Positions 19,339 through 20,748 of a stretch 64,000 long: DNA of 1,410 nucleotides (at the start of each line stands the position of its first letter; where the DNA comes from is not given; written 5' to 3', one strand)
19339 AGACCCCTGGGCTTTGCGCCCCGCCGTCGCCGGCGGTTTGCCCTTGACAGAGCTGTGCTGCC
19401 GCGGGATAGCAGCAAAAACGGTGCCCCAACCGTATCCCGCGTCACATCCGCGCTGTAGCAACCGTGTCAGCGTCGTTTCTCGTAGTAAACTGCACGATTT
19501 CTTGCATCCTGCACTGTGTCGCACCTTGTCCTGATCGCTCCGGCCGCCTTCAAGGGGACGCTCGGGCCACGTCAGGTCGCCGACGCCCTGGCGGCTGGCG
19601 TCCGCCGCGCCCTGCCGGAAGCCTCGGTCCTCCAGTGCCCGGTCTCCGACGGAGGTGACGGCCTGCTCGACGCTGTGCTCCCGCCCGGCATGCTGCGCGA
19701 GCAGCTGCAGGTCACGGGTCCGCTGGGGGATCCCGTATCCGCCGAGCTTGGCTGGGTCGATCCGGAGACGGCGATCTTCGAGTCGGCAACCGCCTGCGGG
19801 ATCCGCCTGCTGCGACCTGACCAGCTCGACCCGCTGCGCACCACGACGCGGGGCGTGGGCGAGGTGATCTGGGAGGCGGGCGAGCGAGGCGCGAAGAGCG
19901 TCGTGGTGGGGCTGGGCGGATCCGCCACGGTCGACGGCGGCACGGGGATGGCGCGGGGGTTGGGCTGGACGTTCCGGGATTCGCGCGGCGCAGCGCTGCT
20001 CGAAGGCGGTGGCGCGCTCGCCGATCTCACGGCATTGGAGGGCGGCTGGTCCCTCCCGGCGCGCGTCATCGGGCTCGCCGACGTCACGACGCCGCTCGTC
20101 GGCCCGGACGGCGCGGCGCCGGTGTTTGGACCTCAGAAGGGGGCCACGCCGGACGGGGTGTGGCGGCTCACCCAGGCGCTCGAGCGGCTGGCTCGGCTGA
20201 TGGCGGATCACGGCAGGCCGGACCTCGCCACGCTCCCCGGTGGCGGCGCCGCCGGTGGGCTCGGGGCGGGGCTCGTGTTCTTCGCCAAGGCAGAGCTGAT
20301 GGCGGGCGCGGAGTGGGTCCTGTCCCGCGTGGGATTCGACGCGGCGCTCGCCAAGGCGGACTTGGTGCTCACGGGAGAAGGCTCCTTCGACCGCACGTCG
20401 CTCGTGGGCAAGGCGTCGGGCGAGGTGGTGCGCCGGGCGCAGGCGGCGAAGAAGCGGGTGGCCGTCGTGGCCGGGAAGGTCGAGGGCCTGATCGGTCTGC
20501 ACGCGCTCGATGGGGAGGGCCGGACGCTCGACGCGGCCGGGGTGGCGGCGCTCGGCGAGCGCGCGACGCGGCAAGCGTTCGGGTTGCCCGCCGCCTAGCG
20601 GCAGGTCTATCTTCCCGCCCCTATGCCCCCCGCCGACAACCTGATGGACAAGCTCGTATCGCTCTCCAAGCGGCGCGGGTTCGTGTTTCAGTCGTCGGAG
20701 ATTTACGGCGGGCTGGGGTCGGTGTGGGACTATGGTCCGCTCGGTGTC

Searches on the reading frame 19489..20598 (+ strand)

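Call 71: search_protein_families(library=pfam, proteins=[window:19489-20598:+], max_evalue=0.0001)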
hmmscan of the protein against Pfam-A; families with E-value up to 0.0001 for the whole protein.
window:19489-20598:+ (369 aa): 1 family
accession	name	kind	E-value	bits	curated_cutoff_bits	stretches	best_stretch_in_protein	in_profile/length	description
PF02595.20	Gly_kinase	-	5.5e-101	338.6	23.3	1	14-332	1-325/372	Glycerate kinase family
